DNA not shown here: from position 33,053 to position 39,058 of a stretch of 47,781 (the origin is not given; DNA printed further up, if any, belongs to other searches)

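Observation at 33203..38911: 1902-aa single ORF fusing two GT-C glycosyltransferase modules, the PMT-like one split by a soluble propeller/coiled-coil insertion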

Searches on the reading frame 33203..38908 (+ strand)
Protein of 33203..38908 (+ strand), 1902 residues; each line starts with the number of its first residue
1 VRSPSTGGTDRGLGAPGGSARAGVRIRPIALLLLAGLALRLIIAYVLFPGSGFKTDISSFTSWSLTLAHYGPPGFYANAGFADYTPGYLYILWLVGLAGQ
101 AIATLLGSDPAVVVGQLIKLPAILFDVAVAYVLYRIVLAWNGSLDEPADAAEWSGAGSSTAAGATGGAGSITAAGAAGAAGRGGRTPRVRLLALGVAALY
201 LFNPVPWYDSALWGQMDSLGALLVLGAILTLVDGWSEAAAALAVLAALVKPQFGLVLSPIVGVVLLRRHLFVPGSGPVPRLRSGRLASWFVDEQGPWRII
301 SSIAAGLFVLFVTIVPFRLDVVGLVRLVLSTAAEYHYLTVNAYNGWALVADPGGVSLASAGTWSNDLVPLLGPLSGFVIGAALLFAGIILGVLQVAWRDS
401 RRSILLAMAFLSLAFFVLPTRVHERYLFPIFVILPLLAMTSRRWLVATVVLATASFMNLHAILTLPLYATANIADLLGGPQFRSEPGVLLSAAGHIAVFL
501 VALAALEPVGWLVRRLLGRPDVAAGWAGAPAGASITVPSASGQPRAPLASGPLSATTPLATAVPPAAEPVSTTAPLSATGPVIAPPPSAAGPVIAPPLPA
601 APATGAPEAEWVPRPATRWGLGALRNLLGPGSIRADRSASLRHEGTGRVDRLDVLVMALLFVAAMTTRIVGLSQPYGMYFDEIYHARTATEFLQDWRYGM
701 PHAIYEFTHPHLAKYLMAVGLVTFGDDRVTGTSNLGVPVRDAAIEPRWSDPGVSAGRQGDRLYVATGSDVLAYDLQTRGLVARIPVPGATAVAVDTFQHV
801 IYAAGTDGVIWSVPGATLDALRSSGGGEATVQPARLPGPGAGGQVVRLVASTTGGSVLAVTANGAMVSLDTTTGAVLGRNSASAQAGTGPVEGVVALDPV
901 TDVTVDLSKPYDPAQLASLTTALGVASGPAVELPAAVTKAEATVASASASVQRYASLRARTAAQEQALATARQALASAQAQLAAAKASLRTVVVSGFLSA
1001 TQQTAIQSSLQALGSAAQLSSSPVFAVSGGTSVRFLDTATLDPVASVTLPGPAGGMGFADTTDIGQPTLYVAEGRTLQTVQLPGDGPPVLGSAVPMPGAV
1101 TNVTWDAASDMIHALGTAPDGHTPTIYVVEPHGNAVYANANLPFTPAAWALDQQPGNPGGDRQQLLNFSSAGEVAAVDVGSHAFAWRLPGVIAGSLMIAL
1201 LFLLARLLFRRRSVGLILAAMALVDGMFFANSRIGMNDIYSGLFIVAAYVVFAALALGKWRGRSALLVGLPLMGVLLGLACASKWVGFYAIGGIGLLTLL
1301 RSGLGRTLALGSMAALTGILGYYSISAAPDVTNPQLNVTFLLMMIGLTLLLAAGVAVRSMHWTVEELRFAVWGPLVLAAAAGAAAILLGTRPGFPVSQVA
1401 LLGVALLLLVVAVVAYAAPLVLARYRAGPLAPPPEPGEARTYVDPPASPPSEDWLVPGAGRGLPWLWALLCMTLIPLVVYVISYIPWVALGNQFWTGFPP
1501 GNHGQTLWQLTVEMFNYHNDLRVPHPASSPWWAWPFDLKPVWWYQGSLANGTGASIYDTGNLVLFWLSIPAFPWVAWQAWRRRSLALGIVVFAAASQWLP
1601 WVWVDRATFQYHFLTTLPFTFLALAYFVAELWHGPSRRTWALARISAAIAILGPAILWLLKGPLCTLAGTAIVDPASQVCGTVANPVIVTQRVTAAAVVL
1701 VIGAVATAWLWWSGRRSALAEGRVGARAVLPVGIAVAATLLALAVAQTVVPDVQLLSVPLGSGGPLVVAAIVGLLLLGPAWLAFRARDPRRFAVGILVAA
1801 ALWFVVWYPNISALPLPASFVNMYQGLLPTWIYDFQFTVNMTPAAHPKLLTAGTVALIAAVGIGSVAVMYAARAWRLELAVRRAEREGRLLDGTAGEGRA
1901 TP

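Call 6: search_protein_families(library=pfam, proteins=[window:33203-38908:+], max_evalue=1)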
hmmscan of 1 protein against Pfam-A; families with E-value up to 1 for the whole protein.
window:33203-38908:+ (1902 aa): 4 families
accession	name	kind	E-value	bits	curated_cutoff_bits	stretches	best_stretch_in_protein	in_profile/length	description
PF02366.24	PMT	-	2.8e-12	47.2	22.7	1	1182-1300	81-198/245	Dolichyl-phosphate-mannose-protein mannosyltransferase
PF16192.10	PMT_4TMC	-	1.4e-10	41.4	32.4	1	1506-1639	4-152/202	C-terminal four TMM region of protein-O-mannosyltransferase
PF03155.21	Alg6_Alg8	-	0.0029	17.1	25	1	382-463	304-385/482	ALG6, ALG8 glycosyltransferase family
PF18800.6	Atthog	-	0.06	13.7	29.8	1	1302-1388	7-92/141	Attenuator of Hedgehog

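Call 9: search_protein_families(library=ncbifam, proteins=[window:33203-38908:+], max_evalue=1)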
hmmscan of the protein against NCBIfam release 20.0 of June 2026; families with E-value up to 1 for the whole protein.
window:33203-38908:+ (1902 aa): 8 families
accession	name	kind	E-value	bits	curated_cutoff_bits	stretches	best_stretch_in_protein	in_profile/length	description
NF058602.1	PrMnsylTfPmt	equivalog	3.5e-12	45.9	800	2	1180-1251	115-186/530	protein O-mannosyltransferase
TIGR01730.1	RND_mfp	subfamily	0.0044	16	94.9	1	935-991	71-127/322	efflux RND transporter periplasmic adaptor subunit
TIGR02971.1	heterocyst_DevB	subfamily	0.028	13.8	129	1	935-998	104-160/327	ABC exporter membrane fusion protein, DevB family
TIGR00998.1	8a0101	subfamily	0.035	13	390.8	1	935-1013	115-195/334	EmrA/EmrK family multidrug efflux transporter periplasmic adaptor subunit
TIGR04320.1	Surf_Exclu_PgrA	domain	0.1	11.9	70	1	914-990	270-346/360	SEC10/PgrA surface exclusion domain-containing protein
NF038350.1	taxis_HmpF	equivalog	0.15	10.4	200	1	948-1018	144-211/553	pilus motility taxis protein HmpF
TIGR00999.1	8a0102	subfamily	0.19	10.8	319.3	1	935-992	27-84/271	CzcB/NccB family metal efflux transporter periplasmic adaptor subunit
NF002596.0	PRK02251.2-2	equivalog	0.86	9.6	114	0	1794-1818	21-45/69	cell division protein CrgA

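Call 10: search_solved_structures(query=window:33203-38908:+, max_evalue=1)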
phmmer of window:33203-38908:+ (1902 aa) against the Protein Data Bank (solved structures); distinct sequences matched with E-value up to 1: 2.
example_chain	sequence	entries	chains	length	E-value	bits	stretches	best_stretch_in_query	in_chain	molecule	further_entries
6p25_A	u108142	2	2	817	0.57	10.4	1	1191-1301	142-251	Dolichyl-phosphate-mannose--protein mannosyltransferase 1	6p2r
5xu0_A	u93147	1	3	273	0.95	9.7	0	925-1001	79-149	Membrane-fusion protein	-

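Call 11: find_homologous_proteins(query=window:33203-38908:+, max_evalue=0.00001)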
Query window:33203-38908:+ (1902 aa): 972 proteins with E <= 0.00001 among 8000 candidates; the best 120 are listed.
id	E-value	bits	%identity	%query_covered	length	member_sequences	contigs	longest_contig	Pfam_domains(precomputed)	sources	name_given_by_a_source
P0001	0.0e+0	4130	100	100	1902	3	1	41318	PF02366.25,PF16192.11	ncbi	-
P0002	0.0e+0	3763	91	100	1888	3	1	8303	PF02366.25,PF16192.11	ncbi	-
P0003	0.0e+0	3102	77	100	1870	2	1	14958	PF02366.25,PF16192.11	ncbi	-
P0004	0.0e+0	3018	76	99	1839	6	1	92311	PF02366.25,PF16192.11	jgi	jgi:Gpi18-like mannosyltransferase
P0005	0.0e+0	2995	76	99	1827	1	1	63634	PF02366.25,PF16192.11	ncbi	ncbi:MAG: phospholipid carrier-dependent glycosyltransferase [Candidatus Limnocylindrales bacterium]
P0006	0.0e+0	2973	75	98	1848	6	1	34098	PF02366.25,PF16192.11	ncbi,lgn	-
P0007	0.0e+0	2951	73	98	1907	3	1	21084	PF02366.25,PF16192.11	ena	-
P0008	0.0e+0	2936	73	98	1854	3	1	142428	PF02366.25,PF16192.11,PF13231.13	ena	-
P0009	0.0e+0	2933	71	100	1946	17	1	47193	PF02366.25,PF16192.11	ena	-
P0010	0.0e+0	2907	73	99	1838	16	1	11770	PF02366.25,PF16192.11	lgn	-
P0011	0.0e+0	2861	73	99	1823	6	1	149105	PF02366.25,PF16192.11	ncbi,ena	-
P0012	0.0e+0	2714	71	95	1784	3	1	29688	PF02366.25,PF16192.11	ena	-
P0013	0.0e+0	2265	73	77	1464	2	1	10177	PF02366.25,PF16192.11,PF13231.13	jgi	jgi:hypothetical protein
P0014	0.0e+0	2251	60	99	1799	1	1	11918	PF02366.25,PF16192.11,PF13231.13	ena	-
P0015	0.0e+0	1917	51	47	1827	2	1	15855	PF06728.20,PF02366.25,PF16192.11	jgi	jgi:hypothetical protein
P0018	0.0e+0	1616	48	52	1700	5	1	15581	PF02366.25,PF03155.22,PF16192.11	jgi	-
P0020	0.0e+0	1595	52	45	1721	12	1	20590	PF02366.25,PF03155.22,PF16192.11,PF13231.13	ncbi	ncbi:MAG: phospholipid carrier-dependent glycosyltransferase [Candidatus Limnocylindrales bacterium]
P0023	0.0e+0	1580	50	47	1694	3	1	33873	PF02366.25,PF03155.22,PF16192.11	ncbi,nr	ncbi:MAG TPA: phospholipid carrier-dependent glycosyltransferase [Candidatus Sulfotelmatobacter sp.]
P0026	0.0e+0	1563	50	46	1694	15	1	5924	PF02366.25,PF03155.22,PF16192.11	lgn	-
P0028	0.0e+0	1545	46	53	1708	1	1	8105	PF02366.25,PF03155.22,PF16192.11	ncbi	ncbi:MAG: phospholipid carrier-dependent glycosyltransferase [Candidatus Limnocylindrales bacterium]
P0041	0.0e+0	1473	44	99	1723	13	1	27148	PF02366.25,PF03155.22,PF16192.11,PF13231.13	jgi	-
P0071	0.0e+0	1434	43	99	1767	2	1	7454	PF02366.25,PF03155.22,PF16192.11,PF13231.13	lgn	-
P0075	0.0e+0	1432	44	96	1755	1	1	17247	PF02366.25,PF03155.22,PF16192.11,PF13231.13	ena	-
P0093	0.0e+0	1415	48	45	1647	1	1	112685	PF02366.25,PF03155.22,PF16192.11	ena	-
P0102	0.0e+0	1395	43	95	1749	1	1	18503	PF02366.25,PF03155.22,PF16192.11,PF13231.13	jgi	jgi:Gpi18-like mannosyltransferase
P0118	0.0e+0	1365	43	96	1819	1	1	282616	PF02366.25,PF03155.22,PF16192.11,PF13231.13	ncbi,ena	-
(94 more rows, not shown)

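Call 43: find_related_loci(query=A3, collection=genome_contigs, flank=10000)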
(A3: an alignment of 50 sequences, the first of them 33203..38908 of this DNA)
Query A3 (1902 aa) in genome_contigs; peptide patterns used: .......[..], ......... (x = any residue, [..] = any of these).
599 stretches matched a pattern (row limit reached: there are more); 527 encode a relative of the query (tblastn E <= 1e-3); the best 80 are kept; 80 distinct loci.
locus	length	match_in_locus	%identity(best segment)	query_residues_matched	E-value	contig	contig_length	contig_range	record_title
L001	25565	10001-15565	73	2-1901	0e+0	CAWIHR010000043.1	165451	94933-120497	MAG: uncultured Chloroflexia bacterium isolate MFD03726.bin.2.159 genome assembly, contig: contig_20018, whole genome sh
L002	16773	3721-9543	73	2-1902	0e+0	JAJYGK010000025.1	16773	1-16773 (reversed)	MAG: Chloroflexi bacterium isolate DBS1-3.bin128 NODE_6367_length_16773_cov_2.29064, whole genome shotgun sequence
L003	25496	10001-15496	73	2-1902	0e+0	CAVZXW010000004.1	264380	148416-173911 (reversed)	MAG: uncultured Chloroflexia bacterium isolate MFD01872.bin.2.101 genome assembly, contig: contig_119659, whole genome s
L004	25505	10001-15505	73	2-1897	0e+0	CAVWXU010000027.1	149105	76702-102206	MAG: uncultured Chloroflexia bacterium isolate MFD03726.bin.2.17 genome assembly, contig: contig_72073, whole genome sho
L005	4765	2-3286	80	819-1902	0e+0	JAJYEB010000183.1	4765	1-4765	MAG: Chloroflexi bacterium isolate DBS1-1.bin137 NODE_36052_length_4765_cov_3.177878, whole genome shotgun sequence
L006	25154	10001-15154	45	14-1876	0e+0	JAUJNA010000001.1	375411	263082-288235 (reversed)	MAG: Chloroflexota bacterium isolate YX2bin14 opera_contig_53, whole genome shotgun sequence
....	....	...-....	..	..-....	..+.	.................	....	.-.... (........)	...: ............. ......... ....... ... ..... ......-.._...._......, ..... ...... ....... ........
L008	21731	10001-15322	47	1-1884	0e+0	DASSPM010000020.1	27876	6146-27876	MAG TPA_asm: Candidatus Limnocylindrales bacterium isolate SMAG_U1278 k141_1490930, whole genome shotgun sequence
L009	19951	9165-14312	44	10-1857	0e+0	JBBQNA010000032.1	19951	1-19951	MAG: Candidatus Limnocylindrales bacterium isolate Co_metawrap_349 Cmw_349_k141_17424016_length_19951_cov_10.9857, whole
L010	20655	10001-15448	40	6-1888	0e+0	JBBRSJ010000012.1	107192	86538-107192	MAG: Candidatus Limnocylindrales bacterium isolate La2_metabat2.049 La2_metabat2.049_K_3312986L107192_cov_62.6222, whole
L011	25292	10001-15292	42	39-1887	0e+0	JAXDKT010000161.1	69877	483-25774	MAG: Chloroflexota bacterium isolate BP_600 scaffold_2672732, whole genome shotgun sequence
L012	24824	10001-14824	43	1-1709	0e+0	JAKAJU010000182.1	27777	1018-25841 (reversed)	MAG: Chloroflexi bacterium isolate WY4.bin17 NODE_1997_length_27777_cov_2.295081, whole genome shotgun sequence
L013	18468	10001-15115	45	42-1876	0e+0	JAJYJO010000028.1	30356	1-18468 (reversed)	MAG: Chloroflexi bacterium isolate DBS2-1.bin162 NODE_2552_length_30356_cov_3.482517, whole genome shotgun sequence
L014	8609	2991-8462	38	2-1900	0e+0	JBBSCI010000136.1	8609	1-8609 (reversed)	MAG: Candidatus Limnocylindrales bacterium isolate metawrap_la6_14 metawrap_la6_14_K_18710_L_8609_cov_10.0000, whole gen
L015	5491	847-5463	43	1-1709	0e+0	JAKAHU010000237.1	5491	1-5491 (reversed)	MAG: Chloroflexi bacterium isolate WY3.bin12 NODE_30484_length_5491_cov_1.933259, whole genome shotgun sequence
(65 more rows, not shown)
